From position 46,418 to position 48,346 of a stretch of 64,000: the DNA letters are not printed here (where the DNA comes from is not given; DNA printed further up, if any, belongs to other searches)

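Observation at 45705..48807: Three translationally coupled prepilin-like genes inserted between argS and lysA, with no pilus machinery nearby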

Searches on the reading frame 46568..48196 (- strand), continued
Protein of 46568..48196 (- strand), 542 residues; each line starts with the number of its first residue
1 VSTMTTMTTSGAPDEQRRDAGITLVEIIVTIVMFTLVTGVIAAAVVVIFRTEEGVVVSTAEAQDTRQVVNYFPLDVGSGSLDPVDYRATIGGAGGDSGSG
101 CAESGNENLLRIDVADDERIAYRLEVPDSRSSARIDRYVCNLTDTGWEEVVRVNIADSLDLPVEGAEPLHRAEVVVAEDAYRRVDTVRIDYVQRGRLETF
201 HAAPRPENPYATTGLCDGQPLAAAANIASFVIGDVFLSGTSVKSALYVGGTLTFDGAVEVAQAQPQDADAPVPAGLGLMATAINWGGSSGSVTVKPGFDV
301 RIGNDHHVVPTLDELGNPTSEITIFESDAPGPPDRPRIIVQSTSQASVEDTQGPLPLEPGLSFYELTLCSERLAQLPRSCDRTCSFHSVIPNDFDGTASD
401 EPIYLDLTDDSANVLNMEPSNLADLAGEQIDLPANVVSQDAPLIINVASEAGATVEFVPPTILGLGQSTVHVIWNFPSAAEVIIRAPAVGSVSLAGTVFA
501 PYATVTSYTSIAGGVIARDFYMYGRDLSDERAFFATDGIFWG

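Call 43: fold_search(model_id=the predicted structure, library=pdb)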
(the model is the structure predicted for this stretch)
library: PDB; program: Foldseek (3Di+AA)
matches with E <= 10: 513; with E <= 0.001: 0
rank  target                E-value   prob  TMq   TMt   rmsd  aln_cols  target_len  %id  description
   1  7bwx_A                5.9e-03  1.00  0.23  0.52   8.7       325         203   11  Crystal structure of ice-binding protein from an Antarctic ascomycete, Antarctomyces psychrotrophicus. (released 2020-05-27)
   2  7q3e_A                1.1e-01  0.80  0.08  0.08  13.2        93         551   15  Structure of the mouse CPLANE-RSG1 complex (released 2022-04-06)
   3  8cht_C                4.3e-01  0.16  0.09  0.22  12.7       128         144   14  Crystal structure of human PURA (fragment Glu57-Glu212, PUR repeat I and II) (released 2024-02-21)
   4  3kq0                  4.3e-01  0.11  0.07  0.15  10.3        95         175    6  Crystal structure of human alpha1-acid glycoprotein (released 2010-02-02)
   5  3apv_A                4.5e-01  0.12  0.07  0.14  11.6        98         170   10  Crystal structure of the A variant of human alpha1-acid glycoprotein and amitriptyline complex (released 2011-02-23)
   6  8chv_D                4.7e-01  0.13  0.09  0.22  10.0       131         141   13  Crystal structure of human PURA (fragment Glu57-Glu212, PUR repeat I and II) R140P mutant (released 2024-02-21)
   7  8chu_A                6.1e-01  0.11  0.09  0.21  10.4       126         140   13  Crystal structure of human PURA repeat I-II K97E mutant (released 2024-02-21)
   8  5bsz                  6.1e-01  0.08  0.07  0.12  12.3       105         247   11  X-ray structure of the sugar N-methyltransferase KedS8 from Streptoalloteichus sp ATCC 53650 (released 2015-07-29)
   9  6x04_A                6.4e-01  0.28  0.10  0.13  10.8       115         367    9  Nup133 (aa55-481) from S. cerevisiae bound by VHH-SAN5 (released 2020-12-09)
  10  9n78_LH               7.4e-01  0.30  0.08  0.06  15.1       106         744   12  SSU processome maturation and disassembly, State L (released 2025-11-05)
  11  8g46_A                7.8e-01  0.35  0.08  0.06  12.0        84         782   14  Cryo-EM structure of DDB1deltaB-DDA1-DCAF16-BRD4(BD2)-MMH2 (released 2023-03-08)
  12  6x04_I                7.8e-01  0.25  0.10  0.14  11.3       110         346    7  Nup133 (aa55-481) from S. cerevisiae bound by VHH-SAN5 (released 2020-12-09)
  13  2lpu_MODEL_1_A        8.2e-01  0.13  0.07  0.19  12.8       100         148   14  Solution structures of KmAtg10 (released 2012-08-01)
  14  3vx7_B                8.2e-01  0.11  0.06  0.18  14.3        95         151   14  Crystal structure of Kluyveromyces marxianus Atg7NTD-Atg10 complex (released 2012-11-14)
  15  3apx                  8.2e-01  0.08  0.06  0.13  11.6       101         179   11  Crystal structure of the A variant of human alpha1-acid glycoprotein and chlorpromazine complex (released 2011-02-23)
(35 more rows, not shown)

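Call 46: find_encoding_contigs(protein=P0010, flank=10000, max_places=3)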
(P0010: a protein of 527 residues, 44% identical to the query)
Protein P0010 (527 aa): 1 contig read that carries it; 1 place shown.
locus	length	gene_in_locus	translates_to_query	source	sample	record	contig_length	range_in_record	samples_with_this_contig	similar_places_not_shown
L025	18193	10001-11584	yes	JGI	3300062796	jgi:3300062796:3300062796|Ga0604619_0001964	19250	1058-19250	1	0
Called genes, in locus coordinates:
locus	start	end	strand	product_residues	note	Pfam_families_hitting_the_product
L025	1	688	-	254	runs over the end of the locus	PF13672:PP2C_2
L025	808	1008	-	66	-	PF18741:MTES_1575 (weak)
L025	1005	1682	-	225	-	-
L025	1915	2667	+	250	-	-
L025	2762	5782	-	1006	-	-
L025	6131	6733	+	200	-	-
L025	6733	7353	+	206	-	-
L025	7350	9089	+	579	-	-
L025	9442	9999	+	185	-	-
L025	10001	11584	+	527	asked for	PF20597:pAdhesive_15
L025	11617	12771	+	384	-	-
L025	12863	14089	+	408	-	-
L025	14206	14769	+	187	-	PF07963:N_methyl (weak)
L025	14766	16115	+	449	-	-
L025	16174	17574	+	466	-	-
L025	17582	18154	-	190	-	-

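Call 47: find_encoding_contigs(protein=P0006, flank=10000, max_places=3)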
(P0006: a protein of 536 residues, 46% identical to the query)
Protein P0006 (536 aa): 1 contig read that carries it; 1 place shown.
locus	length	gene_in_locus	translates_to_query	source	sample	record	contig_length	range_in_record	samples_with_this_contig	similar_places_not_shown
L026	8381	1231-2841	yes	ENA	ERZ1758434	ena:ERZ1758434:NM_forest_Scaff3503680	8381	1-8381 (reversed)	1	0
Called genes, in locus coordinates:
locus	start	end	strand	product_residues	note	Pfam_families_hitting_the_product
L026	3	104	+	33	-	?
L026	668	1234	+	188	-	-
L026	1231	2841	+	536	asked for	PF20597:pAdhesive_15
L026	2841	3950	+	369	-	-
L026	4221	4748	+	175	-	PF07963:N_methyl (weak)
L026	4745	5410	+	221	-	PF07963:N_methyl (faint)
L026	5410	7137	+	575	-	-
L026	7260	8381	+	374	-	?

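Call 50: search_protein_families(library=pfam, proteins=[L025:6131-6730:+, L025:6733-7350:+, L025:7350-9086:+, L026:4221-4745:+, L026:4745-5407:+, L026:5410-7134:+, L004:14631-15170:+, L004:15166-17136:+, L004:17143-18585:+, L025:12863-14086:+], max_evalue=1)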
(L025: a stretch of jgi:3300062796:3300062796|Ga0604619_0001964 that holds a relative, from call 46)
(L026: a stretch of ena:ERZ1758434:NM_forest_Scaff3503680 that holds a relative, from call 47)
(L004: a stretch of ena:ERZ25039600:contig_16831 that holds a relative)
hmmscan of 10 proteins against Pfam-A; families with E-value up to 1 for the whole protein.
L025:6131-6730:+ (200 aa): 1 family
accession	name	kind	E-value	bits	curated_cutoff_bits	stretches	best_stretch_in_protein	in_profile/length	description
PF07963.17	N_methyl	-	0.0026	17.7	21.2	1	6-31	2-27/27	Prokaryotic N-terminal methylation motif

L025:6733-7350:+ (206 aa): 2 families
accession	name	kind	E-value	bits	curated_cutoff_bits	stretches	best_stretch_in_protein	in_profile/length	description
PF07963.17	N_methyl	-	1.1e-05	25.2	21.2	1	7-31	2-26/27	Prokaryotic N-terminal methylation motif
PF07940.18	Hepar_II_III_C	-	0.088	12.8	24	1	59-139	21-101/237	Heparinase II/III-like, C-terminal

L025:7350-9086:+ (579 aa): 3 families
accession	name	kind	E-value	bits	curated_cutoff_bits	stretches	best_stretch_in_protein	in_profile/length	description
PF23981.1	DUF7305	-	0.024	15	27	1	465-516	125-173/185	Domain of unknown function (DUF7305)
PF14341.11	PilX_N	-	0.027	14.9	25.5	1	11-59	2-50/51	PilX N-terminal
PF18887.5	MBG_3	-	0.04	14.4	25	0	434-464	21-51/72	MBG domain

L026:4221-4745:+ (175 aa): 1 family
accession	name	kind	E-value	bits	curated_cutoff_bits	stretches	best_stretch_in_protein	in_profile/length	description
PF07963.17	N_methyl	-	8.9e-06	25.5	21.2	1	19-42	3-26/27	Prokaryotic N-terminal methylation motif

L026:4745-5407:+ (221 aa): 3 families
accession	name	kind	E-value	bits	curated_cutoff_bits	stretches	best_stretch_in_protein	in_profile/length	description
PF07963.17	N_methyl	-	2.3e-05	24.2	21.2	1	6-30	2-26/27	Prokaryotic N-terminal methylation motif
PF10836.13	DUF2574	-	0.058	13.7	27.5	1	120-159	3-42/93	Protein of unknown function (DUF2574)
PF19900.4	DUF6373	-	0.16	12.4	25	1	166-181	24-39/49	Family of unknown function (DUF6373)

L026:5410-7134:+ (575 aa): 2 families
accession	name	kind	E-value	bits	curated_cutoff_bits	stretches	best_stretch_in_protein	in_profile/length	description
PF23981.1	DUF7305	-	0.005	17.2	27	1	471-511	139-174/185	Domain of unknown function (DUF7305)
PF19607.4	DUF6112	-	0.18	12.1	25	0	10-58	21-69/88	Family of unknown function (DUF6112)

L004:14631-15170:+ (180 aa): 1 family
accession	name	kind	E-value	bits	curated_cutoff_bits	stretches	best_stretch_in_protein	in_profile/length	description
PF07963.17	N_methyl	-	7.2e-05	22.6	21.2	1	24-47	3-26/27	Prokaryotic N-terminal methylation motif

L004:15166-17136:+ (657 aa): 5 families
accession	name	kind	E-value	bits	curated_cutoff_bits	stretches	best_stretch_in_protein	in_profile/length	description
PF17963.7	Big_9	-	1.1e-13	52.3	23.6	3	442-537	1-89/89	Bacterial Ig domain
PF17803.7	Cadherin_4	-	2e-08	35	25.1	3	431-497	2-65/71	Bacterial cadherin-like domain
PF07963.17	N_methyl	-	1e-07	31.7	21.2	1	11-36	1-26/27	Prokaryotic N-terminal methylation motif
PF17892.7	Cadherin_5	-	2.7e-05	24.3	26.5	1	470-538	31-97/98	Cadherin-like domain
PF23157.1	DUF7055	-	0.06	13.5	27.6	1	356-409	11-63/66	Domain of unknown function (DUF7055)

L004:17143-18585:+ (481 aa): 1 family
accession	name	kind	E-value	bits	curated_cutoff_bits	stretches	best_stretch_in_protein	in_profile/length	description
PF23981.1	DUF7305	-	0.0044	17.4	27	1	298-426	65-174/185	Domain of unknown function (DUF7305)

L025:12863-14086:+ (408 aa): 2 families
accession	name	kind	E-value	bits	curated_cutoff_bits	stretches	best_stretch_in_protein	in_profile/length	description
PF09861.14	Lar_N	-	7e-05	22.6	23.3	1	76-167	73-168/204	Lactate racemase N-terminal domain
PF04015.17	DUF362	-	0.0065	17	24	1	69-219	15-162/200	Domain of unknown function (DUF362)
